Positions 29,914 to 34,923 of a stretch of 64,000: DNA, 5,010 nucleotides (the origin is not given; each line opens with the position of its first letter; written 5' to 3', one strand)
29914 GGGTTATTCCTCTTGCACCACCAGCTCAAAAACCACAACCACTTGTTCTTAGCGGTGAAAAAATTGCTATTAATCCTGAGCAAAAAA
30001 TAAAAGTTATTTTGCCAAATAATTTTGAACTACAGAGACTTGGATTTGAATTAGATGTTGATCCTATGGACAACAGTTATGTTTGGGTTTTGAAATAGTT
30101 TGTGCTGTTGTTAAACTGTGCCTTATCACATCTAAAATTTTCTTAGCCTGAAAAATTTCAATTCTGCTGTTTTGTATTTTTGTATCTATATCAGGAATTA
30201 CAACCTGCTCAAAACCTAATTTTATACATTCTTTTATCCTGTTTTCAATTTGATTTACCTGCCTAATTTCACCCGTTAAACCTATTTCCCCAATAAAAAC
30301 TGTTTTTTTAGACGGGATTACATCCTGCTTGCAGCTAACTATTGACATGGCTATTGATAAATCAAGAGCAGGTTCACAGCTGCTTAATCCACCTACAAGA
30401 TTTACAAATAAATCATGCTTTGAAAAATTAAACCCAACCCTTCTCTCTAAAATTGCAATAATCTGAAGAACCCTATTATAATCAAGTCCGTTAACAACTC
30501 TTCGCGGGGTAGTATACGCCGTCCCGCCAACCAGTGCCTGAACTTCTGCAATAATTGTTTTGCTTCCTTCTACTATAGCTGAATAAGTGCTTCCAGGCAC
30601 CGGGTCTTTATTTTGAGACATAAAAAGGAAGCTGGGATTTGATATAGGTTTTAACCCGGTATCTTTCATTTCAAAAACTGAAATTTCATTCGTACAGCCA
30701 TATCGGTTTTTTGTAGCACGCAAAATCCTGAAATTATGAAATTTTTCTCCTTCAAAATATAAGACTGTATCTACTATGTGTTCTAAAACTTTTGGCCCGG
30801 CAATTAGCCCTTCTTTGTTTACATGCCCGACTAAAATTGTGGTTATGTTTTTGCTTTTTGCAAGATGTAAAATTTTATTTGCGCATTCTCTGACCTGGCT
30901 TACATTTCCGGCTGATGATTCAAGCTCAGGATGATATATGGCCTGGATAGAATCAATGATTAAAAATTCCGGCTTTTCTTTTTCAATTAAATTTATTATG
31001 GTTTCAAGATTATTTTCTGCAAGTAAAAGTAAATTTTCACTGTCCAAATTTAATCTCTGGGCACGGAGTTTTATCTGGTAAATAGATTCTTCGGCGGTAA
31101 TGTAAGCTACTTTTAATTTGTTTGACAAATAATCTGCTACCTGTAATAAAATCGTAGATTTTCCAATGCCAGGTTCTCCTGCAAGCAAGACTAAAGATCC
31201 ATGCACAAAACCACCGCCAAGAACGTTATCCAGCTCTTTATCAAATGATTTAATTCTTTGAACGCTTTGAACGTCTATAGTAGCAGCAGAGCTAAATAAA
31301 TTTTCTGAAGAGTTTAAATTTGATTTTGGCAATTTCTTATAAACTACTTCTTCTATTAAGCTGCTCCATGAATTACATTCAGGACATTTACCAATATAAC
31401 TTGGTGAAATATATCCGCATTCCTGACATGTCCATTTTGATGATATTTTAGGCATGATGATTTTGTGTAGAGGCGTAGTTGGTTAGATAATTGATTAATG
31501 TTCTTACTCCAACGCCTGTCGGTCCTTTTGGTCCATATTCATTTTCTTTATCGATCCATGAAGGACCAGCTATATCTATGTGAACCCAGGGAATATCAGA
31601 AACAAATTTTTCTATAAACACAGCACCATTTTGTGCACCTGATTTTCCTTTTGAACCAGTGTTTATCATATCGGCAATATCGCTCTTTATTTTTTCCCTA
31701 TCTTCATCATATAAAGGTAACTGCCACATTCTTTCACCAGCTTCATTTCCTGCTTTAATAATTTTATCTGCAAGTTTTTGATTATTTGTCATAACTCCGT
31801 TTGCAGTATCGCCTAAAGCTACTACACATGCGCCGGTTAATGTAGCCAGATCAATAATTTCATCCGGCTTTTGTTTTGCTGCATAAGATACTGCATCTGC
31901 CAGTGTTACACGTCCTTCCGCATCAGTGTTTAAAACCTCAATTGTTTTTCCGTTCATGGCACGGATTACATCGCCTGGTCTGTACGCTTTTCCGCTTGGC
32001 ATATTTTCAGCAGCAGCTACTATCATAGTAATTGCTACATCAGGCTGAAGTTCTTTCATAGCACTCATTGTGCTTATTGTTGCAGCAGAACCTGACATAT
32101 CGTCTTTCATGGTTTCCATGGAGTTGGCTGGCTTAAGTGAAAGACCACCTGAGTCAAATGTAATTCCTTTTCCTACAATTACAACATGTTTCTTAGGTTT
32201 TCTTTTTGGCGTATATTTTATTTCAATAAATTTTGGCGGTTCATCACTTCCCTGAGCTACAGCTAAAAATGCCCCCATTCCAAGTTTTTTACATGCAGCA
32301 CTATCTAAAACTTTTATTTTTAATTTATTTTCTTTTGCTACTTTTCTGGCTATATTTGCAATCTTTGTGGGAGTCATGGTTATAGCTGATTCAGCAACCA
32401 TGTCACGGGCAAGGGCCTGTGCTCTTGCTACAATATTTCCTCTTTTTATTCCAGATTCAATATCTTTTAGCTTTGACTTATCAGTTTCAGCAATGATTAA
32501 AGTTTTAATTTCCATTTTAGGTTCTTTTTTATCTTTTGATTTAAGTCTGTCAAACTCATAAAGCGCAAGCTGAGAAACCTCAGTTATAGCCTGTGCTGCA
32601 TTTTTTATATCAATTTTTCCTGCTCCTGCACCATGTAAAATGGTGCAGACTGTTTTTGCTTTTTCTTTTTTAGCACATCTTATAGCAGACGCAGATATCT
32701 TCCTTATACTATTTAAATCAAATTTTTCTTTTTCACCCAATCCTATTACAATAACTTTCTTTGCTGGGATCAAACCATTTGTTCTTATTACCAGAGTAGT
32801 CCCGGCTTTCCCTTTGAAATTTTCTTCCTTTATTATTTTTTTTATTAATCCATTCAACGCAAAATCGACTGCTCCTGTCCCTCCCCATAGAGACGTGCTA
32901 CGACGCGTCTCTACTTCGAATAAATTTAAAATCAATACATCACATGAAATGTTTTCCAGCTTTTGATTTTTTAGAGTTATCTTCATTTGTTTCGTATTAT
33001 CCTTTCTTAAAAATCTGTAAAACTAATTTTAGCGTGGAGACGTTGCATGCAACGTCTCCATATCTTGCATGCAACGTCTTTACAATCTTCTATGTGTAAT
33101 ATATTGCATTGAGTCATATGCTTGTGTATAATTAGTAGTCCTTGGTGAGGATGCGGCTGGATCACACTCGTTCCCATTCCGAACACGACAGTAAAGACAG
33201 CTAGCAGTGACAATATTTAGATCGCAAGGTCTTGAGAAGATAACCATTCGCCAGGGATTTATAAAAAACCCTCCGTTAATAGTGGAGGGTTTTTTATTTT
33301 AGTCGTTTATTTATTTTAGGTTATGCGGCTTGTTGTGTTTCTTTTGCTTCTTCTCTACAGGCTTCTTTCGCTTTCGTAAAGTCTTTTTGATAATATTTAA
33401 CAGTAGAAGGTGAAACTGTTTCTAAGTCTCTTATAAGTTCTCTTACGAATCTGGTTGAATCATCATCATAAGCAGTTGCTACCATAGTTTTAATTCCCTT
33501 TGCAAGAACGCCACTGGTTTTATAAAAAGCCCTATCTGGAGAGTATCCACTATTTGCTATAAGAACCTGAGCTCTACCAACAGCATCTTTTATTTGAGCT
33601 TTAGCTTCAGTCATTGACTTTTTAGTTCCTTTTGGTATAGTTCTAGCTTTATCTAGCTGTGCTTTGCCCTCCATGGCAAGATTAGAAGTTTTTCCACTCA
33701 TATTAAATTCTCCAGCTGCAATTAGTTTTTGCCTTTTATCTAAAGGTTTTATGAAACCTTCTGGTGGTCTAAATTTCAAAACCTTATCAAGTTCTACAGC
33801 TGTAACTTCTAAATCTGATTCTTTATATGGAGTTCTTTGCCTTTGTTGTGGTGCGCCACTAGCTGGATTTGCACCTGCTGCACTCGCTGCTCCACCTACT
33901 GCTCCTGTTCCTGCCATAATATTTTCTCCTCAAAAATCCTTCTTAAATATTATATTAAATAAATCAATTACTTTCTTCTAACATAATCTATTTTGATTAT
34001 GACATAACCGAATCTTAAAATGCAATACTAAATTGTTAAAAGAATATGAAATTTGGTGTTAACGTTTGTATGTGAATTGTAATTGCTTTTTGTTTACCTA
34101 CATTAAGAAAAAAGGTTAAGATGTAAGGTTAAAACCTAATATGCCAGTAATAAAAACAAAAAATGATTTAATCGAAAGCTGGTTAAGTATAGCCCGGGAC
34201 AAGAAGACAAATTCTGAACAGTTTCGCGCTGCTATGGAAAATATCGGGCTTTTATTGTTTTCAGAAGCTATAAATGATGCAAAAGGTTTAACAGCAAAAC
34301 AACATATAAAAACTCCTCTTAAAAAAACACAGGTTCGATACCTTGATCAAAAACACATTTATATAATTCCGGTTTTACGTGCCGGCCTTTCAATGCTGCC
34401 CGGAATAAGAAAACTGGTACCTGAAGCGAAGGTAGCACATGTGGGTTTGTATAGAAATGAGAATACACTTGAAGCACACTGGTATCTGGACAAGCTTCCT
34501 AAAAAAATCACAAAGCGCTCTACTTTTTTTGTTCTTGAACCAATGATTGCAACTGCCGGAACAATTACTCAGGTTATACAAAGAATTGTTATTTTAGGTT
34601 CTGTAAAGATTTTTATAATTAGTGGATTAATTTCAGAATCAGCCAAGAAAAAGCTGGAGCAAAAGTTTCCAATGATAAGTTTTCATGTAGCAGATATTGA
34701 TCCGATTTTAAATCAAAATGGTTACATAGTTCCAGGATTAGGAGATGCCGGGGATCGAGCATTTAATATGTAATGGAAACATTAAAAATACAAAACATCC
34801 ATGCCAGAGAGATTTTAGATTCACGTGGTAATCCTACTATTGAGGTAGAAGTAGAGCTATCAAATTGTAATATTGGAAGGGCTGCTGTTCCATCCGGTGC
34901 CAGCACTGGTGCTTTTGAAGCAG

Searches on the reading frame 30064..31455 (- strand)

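Call 9: search_protein_families(library=pfam, proteins=[window:30064-31455:-])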
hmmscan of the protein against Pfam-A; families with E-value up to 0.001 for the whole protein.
window:30064-31455:- (463 aa): 14 families
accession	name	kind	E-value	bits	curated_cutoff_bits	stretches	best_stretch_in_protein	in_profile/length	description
PF06745.19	ATPase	-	5.5e-17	62.4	26.6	2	73-142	6-77/231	KaiC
PF13481.12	AAA_25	-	3.2e-16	60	27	1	64-216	11-194/195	AAA domain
PF13541.12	ChlI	-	2.4e-13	50.5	27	1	335-422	32-119/121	Subunit ChlI of Mg-chelatase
PF18073.7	Zn_ribbon_LapB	-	2.1e-10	40.5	25.7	1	8-35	1-28/28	Rubredoxin metal binding domain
PF03796.21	DnaB_C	-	3.3e-08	33.7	27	1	73-131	7-66/255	DnaB-like helicase C terminal domain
PF13401.12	AAA_22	-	2.4e-07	31.5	27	1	86-211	5-123/130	AAA domain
PF00004.35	AAA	-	1e-06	29.6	21.2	1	89-217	1-113/131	ATPase family associated with various cellular activities (AAA)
PF13173.12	AAA_14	-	1.7e-05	25.3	27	1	88-176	4-75/129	AAA domain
PF13191.12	AAA_16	-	1.8e-05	25.8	32.6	1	83-131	24-85/167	AAA ATPase domain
PF25199.1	nSTAND_NTPase5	-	0.00014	22.2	34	1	86-148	41-104/145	Novel STAND NTPase 5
PF07088.17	GvpD_P-loop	-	0.00018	21.9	24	0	86-145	10-71/189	GvpD gas vesicle protein, P-loop domain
PF08423.17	Rad51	-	0.00022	21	22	1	65-208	5-171/244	Rad51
PF20720.3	nSTAND3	-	0.00031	20.9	27.2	0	88-127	19-59/155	Novel STAND NTPase 3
PF03266.21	NTPase_1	-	0.00067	20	23.9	0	89-123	2-37/168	NTPase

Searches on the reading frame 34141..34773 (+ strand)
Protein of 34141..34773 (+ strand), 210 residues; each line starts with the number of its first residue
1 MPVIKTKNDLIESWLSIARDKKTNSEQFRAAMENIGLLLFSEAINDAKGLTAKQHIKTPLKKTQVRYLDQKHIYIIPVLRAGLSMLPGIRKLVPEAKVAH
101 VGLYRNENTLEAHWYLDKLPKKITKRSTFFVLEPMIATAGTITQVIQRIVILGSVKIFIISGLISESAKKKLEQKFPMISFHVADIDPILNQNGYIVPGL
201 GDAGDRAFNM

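Call 9: search_protein_families(library=pfam, proteins=[window:34141-34773:+])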
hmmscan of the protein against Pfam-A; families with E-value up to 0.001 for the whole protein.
window:34141-34773:+ (210 aa): 1 family
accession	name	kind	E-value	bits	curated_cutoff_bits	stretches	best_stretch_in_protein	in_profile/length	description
PF14681.12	UPRTase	-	9e-58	195.6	27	1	7-209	3-205/206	Uracil phosphoribosyltransferase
